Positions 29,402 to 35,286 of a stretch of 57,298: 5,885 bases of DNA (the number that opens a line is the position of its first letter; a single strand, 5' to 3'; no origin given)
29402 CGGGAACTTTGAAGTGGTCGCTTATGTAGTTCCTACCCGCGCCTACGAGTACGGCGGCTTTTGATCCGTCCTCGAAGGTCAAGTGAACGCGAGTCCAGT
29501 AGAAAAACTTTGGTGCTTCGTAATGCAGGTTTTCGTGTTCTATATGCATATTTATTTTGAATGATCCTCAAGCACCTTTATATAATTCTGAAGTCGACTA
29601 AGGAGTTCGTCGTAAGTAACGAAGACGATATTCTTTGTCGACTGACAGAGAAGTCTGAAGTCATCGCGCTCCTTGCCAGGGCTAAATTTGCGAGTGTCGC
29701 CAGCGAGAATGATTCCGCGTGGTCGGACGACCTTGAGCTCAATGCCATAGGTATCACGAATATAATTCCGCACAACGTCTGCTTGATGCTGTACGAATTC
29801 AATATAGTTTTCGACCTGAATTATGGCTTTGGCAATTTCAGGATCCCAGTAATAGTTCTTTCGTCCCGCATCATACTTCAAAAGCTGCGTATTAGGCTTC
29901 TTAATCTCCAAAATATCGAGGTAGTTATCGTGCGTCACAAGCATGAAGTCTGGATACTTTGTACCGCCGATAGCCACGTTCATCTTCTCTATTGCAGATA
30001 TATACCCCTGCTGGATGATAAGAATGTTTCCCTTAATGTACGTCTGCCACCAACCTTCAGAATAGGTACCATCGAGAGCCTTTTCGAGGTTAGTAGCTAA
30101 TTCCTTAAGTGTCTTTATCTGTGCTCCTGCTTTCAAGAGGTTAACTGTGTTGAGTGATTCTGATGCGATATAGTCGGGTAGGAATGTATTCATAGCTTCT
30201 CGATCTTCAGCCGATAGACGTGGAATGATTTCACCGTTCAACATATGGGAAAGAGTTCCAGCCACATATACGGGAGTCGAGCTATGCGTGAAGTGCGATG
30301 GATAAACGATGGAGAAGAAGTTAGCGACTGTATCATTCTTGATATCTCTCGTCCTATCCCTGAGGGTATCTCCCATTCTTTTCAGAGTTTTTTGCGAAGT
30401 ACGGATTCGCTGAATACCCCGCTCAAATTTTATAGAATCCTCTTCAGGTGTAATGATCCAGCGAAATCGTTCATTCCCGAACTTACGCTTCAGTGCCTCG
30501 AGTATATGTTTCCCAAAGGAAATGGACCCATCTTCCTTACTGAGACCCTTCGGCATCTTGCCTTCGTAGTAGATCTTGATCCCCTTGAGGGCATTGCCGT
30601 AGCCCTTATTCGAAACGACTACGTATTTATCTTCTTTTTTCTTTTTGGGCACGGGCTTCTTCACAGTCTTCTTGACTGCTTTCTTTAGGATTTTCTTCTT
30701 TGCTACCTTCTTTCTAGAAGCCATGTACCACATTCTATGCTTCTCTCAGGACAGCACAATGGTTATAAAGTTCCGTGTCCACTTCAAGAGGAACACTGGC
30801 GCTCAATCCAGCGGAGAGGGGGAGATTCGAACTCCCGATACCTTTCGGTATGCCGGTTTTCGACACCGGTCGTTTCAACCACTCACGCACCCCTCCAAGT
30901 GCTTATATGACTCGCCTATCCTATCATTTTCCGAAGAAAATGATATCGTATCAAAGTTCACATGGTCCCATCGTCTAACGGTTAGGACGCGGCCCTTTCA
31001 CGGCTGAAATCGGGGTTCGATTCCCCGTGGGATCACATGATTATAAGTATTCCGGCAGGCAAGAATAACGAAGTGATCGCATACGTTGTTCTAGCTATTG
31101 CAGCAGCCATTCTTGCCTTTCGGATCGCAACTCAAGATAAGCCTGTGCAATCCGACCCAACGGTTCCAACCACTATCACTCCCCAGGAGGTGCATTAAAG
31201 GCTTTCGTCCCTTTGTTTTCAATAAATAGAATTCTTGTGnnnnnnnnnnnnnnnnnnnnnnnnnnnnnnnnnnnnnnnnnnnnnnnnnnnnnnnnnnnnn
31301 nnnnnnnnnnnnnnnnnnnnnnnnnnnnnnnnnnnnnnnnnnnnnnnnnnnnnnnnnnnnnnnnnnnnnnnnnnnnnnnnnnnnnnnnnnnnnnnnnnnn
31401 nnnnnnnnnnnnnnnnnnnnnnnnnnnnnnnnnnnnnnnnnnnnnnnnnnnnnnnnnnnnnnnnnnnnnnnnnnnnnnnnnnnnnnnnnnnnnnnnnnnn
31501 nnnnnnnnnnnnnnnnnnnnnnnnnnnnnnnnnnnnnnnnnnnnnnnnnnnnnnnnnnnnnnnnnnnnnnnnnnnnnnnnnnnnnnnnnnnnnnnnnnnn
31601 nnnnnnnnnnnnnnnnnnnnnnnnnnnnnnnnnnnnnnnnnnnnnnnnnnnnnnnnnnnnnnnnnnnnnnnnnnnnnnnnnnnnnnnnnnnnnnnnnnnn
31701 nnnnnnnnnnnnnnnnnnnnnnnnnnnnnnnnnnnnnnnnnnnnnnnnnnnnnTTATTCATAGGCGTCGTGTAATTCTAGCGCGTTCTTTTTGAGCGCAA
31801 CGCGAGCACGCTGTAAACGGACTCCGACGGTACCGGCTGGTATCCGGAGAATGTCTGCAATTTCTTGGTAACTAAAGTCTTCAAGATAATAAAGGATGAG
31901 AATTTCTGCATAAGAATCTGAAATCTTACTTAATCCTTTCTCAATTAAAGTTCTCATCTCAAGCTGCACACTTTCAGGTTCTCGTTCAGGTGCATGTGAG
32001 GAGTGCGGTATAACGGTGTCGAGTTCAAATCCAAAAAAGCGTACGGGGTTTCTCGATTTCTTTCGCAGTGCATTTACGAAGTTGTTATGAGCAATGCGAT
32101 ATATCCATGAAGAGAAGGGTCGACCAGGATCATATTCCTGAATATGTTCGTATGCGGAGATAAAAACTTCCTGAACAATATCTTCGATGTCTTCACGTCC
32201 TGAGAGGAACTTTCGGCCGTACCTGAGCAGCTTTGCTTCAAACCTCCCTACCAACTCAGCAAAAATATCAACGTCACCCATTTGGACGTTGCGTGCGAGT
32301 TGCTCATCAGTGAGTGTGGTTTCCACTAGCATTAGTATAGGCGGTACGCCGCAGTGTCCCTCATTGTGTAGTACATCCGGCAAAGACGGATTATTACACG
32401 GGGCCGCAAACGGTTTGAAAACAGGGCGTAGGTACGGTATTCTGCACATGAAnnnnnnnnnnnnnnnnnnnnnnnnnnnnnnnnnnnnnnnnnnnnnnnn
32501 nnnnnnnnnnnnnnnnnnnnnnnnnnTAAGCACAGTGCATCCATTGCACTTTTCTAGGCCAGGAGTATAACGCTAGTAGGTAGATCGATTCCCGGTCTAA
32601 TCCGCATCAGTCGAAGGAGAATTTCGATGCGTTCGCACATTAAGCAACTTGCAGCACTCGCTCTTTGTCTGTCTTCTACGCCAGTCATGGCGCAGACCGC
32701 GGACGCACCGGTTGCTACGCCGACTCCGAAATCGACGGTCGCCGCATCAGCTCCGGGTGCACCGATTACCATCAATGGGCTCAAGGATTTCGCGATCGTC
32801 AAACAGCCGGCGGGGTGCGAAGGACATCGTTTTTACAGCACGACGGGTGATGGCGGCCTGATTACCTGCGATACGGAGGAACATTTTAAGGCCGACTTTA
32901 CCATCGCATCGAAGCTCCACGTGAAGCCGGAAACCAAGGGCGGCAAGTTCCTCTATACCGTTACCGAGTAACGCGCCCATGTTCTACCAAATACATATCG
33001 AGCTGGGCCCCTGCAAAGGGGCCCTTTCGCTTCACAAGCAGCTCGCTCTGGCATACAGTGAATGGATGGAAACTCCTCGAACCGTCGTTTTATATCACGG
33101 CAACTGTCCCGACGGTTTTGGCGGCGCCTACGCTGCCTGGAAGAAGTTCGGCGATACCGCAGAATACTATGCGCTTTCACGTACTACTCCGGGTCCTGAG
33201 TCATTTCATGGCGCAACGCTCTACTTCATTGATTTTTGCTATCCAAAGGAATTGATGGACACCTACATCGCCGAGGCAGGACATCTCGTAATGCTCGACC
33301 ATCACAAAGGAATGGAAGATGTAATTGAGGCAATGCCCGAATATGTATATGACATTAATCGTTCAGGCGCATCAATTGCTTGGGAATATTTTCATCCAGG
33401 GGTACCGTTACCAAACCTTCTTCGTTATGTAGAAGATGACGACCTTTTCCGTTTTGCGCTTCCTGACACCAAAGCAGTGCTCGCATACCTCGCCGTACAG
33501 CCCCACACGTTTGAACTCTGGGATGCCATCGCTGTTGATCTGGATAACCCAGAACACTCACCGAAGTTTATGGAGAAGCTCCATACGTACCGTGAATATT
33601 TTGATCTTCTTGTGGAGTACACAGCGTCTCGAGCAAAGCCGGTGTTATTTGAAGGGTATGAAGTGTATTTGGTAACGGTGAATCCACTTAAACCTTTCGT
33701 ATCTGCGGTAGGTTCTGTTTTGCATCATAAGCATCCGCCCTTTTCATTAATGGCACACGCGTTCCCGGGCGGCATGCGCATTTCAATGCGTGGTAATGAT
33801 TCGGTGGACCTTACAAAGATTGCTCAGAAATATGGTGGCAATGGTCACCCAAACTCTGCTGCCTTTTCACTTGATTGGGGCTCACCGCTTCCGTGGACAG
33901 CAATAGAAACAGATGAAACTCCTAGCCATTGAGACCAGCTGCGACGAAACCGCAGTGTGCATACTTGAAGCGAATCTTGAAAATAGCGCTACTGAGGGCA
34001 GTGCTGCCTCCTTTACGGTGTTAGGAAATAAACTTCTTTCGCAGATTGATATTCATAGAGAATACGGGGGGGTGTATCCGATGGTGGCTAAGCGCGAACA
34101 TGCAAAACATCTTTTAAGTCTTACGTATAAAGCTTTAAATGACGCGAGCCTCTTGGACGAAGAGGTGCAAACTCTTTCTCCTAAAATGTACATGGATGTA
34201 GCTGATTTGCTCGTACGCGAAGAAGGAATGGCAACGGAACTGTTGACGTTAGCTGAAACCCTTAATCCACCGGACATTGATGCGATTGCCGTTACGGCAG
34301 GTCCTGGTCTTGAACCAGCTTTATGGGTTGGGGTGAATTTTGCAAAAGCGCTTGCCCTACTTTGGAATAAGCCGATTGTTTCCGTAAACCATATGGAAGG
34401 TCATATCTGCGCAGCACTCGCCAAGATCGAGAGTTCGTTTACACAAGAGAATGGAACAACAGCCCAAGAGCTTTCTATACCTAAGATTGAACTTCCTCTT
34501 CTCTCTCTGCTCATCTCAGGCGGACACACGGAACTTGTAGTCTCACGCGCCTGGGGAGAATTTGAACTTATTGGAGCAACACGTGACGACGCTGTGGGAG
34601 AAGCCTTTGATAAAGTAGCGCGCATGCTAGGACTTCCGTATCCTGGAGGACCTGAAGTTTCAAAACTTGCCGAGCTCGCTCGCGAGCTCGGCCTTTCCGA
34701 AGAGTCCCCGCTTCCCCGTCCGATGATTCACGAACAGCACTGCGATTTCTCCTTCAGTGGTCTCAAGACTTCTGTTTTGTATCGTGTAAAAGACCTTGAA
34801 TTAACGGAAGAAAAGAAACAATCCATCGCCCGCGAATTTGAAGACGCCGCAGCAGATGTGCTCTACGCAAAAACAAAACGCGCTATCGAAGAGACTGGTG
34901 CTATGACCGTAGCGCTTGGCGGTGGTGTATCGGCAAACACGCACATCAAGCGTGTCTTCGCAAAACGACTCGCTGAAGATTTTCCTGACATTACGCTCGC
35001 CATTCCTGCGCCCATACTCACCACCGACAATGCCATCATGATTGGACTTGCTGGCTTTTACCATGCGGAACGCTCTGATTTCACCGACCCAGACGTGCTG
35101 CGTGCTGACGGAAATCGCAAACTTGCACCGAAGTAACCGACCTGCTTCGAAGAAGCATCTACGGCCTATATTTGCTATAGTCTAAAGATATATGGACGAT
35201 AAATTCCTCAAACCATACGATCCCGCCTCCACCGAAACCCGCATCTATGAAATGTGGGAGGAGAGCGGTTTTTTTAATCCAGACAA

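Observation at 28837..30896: Three-gene Shedu-like module: DUF4263-type nuclease with a histone-like Lys-rich tail plus two tightly coupled small partners, next to tRNA-Ser and tRNA-Glu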

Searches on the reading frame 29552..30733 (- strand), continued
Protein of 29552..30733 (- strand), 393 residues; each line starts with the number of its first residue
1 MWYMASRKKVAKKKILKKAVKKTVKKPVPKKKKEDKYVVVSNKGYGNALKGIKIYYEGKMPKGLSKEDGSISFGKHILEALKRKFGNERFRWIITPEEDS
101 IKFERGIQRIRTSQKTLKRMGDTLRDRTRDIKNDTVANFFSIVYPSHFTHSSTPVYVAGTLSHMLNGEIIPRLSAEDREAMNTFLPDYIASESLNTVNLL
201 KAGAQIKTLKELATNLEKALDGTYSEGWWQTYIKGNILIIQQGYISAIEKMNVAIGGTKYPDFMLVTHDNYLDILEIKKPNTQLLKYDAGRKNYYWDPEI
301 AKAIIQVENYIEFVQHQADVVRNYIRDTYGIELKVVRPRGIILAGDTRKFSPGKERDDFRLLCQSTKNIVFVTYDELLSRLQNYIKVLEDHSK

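Call 75: list_cluster_members(proteins=[P0125, P0059, P0093, P0032, P0012, P0070])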
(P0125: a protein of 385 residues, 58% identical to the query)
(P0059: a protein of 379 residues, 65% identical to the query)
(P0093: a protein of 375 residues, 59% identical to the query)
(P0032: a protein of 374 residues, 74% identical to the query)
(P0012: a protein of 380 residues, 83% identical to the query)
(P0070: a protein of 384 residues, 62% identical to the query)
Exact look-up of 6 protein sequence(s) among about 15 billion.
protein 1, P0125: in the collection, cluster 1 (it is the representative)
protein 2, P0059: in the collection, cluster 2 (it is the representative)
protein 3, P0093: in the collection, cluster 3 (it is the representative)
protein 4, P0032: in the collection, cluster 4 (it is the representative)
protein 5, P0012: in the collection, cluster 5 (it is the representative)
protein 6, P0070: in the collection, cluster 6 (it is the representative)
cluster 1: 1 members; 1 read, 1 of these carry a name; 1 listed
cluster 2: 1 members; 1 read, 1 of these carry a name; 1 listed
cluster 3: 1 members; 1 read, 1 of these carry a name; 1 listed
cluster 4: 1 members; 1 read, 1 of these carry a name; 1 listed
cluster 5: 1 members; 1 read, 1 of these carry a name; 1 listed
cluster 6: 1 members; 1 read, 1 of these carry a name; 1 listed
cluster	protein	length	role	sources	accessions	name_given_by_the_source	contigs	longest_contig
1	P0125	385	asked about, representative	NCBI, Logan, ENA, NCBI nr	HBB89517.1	MAG TPA: hypothetical protein DC047_18080 [Blastocatellia bacterium] | hypothetical protein [Blastocatellia bacterium]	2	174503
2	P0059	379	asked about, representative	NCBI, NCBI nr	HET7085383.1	MAG TPA: Shedu immune nuclease family protein [Rhizomicrobium sp.] | Shedu immune nuclease family protein [Rhizomicrobium sp.]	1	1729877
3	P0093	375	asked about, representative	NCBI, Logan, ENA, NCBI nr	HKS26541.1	MAG TPA: Shedu immune nuclease family protein [Pyrinomonadaceae bacterium] | Shedu immune nuclease family protein [Pyrinomonadaceae bacterium]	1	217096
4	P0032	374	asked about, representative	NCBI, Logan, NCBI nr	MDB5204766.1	MAG: hypothetical protein JWP09_794 [Candidatus Taylorbacteria bacterium] | hypothetical protein [Candidatus Taylorbacteria bacterium]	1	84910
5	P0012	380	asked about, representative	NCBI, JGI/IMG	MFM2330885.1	MAG: hypothetical protein RLZZ26_392 [Candidatus Parcubacteria bacterium] | hypothetical protein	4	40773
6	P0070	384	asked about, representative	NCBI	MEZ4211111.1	MAG: Shedu immune nuclease family protein [Candidatus Paceibacterota bacterium]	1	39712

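Call 85: find_related_loci(query=A1, collection=viral_contigs, flank=6000)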
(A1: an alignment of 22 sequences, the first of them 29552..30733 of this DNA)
Query A1 (393 aa) in viral_contigs; peptide patterns used: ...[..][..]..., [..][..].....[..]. (x = any residue, [..] = any of these).
31 stretches matched a pattern, but none encodes a relative of the query by tblastn (E <= 1e-3).

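Call 88: search_dna_similar(query=window:29552-30733:-, collection=plasmids, mode=protein, max_evalue=0.00001, max_rows=12)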
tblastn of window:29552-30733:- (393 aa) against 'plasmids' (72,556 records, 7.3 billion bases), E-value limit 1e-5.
Records with a match: 68; places in all: 68; records where one place covers at least 80% of the query: 3.
Best place of each record, by identity: <60% 68.
By first word of the organism name: Citrobacter 19; Klebsiella 10; Enterobacter 8; Rhizobium 3; Cupriavidus 3; Sinorhizobium 3; Escherichia 2; Leclercia 2; Pantoea 2; Sphingomonas 2; and 14 more.
By predicted mobility (MOB-suite, as given by PLSDB): conjugative 54; non-mobilizable 8; mobilizable 6.
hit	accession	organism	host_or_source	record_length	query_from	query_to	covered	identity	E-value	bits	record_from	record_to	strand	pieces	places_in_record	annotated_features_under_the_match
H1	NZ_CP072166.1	Rhizobium sp. B21/90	Himalayan blackberry,cell culture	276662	47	383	86%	24.5%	2e-9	67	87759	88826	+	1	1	Shedu immune nuclease family protein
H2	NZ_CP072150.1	Rhizobium sp. K1/93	Himalayan blackberry,cell culture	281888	47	383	86%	24.5%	2e-9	67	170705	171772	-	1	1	Shedu immune nuclease family protein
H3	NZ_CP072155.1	Rhizobium sp. K15/93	Himalayan blackberry,cell culture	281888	47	383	86%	24.5%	2e-9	67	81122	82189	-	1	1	Shedu immune nuclease family protein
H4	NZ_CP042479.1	Citrobacter freundii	Homo sapiens,Whole organism,clinical ...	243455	99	381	72%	26.9%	4e-9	66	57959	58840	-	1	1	Shedu immune nuclease family protein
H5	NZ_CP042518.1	Citrobacter freundii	Whole organism,ARJO bathroom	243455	99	381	72%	26.9%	4e-9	66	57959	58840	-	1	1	Shedu immune nuclease family protein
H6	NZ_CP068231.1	Aeromonas caviae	combined sewer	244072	99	381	72%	26.9%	4e-9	66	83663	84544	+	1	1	Shedu immune nuclease family protein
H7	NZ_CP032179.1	Citrobacter freundii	-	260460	99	381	72%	26.9%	4e-9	66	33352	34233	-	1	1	Shedu immune nuclease family protein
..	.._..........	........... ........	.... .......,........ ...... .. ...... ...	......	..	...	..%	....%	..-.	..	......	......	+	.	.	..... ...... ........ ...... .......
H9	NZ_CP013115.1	Shewanella xiamenensis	environnemental,Hospital effluents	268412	99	381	72%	26.9%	4e-9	66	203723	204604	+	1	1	Shedu immune nuclease family protein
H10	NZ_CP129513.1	Enterobacter asburiae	-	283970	99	381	72%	26.9%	4e-9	66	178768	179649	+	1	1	Shedu immune nuclease family protein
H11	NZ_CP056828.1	Citrobacter freundii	culture,Wastewater influent sample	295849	99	381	72%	26.9%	4e-9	66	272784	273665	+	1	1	Shedu immune nuclease family protein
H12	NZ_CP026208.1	Escherichia coli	-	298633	99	381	72%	26.9%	4e-9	66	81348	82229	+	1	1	Shedu immune nuclease family protein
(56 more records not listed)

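Call 89: search_dna_similar(query=window:29552-30733:-, collection=phages, mode=protein, max_evalue=0.00001, max_rows=8)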
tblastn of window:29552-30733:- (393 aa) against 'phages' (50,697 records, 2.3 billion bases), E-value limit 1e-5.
No match.

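Call 106: search_protein_families(library=phrogs, proteins=[window:29552-30733:-], max_evalue=0.01)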
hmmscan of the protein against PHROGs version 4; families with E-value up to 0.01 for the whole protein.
window:29552-30733:- (393 aa): 2 families
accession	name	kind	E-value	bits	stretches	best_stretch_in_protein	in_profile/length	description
phrog_18241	-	unknown function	4e-10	40.2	1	219-388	215-404/406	-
phrog_38147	-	unknown function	1.9e-08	34.5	1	190-389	250-452/454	-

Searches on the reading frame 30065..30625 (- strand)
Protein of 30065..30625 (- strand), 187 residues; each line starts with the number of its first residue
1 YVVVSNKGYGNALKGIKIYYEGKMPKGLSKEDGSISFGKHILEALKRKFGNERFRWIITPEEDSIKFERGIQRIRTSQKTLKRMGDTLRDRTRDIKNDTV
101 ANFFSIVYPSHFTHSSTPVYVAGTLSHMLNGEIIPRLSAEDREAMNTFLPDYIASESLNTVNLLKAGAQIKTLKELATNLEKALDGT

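Call 79: search_solved_structures(query=A5, max_evalue=10, show_alignments=2)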
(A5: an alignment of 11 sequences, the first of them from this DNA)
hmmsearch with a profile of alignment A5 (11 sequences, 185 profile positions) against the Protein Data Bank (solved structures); distinct sequences matched with E-value up to 10: 7.
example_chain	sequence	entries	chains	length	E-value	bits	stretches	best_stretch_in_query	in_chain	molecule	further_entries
4h63_V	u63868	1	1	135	0.2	14.8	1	41-114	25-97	Mediator of RNA polymerase II transcription subunit 22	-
5n9j_Z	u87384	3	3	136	0.2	14.8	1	41-114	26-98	Mediator of RNA polymerase II transcription subunit 22 | Mediator complex subunit 22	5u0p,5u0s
2wcq_A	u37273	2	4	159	0.24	14.5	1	57-120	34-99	TNF-ALPHA INDUCER PROTEIN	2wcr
3guq_A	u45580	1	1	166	0.26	14.4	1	57-120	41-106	Putative uncharacterized protein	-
3vnc_A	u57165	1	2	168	0.27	14.4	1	57-120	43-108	TIP-alpha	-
3gio_A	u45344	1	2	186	0.33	14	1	57-120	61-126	Putative uncharacterized protein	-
8uf3_A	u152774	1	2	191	1.4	12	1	110-147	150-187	Cytochrome C4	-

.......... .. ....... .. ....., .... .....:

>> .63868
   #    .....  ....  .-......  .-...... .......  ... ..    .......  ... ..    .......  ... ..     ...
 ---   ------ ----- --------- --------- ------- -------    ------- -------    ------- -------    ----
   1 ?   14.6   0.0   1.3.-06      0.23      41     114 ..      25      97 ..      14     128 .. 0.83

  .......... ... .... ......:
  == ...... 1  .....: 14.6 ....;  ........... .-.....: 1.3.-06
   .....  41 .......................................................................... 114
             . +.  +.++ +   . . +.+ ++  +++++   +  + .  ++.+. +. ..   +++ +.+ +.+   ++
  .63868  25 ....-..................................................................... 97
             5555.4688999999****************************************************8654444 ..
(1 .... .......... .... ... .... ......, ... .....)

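Call 80: search_protein_families(library=pfam, proteins=[window:30065-30625:-], max_evalue=0.1)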
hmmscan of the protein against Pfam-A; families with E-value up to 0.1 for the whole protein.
seq(187 aa): 0 families

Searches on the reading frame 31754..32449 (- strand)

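Call 53: search_protein_families(library=pfam, proteins=[window:31754-32449:-], max_evalue=0.001)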
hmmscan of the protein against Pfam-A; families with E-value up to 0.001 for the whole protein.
window:31754-32449:- (231 aa): 3 families
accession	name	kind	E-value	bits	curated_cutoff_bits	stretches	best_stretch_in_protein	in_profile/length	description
PF04542.20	Sigma70_r2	-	2.6e-18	66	24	1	66-133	1-70/71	Sigma-70 region 2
PF08281.18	Sigma70_r4_2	-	1.4e-13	50.7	25.7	1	169-219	4-54/54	Sigma-70, region 4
PF04545.22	Sigma70_r4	-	2.7e-08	33.6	24.1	1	173-221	2-50/50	Sigma-70, region 4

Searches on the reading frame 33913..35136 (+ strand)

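Call 53: search_protein_families(library=pfam, proteins=[window:33913-35136:+], max_evalue=0.001)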
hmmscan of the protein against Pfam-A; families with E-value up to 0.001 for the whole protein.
window:33913-35136:+ (407 aa): 2 families
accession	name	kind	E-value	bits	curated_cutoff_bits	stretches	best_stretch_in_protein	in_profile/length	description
PF00814.31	TsaD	-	1.9e-73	247.9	24.8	2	116-378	45-263/264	tRNA N6-adenosine threonylcarbamoyltransferase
PF22521.2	HypF_C_2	-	1.4e-06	28.7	27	1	288-356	152-220/241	Carbamoyltransferase, Kae1-like Domain, second subdomain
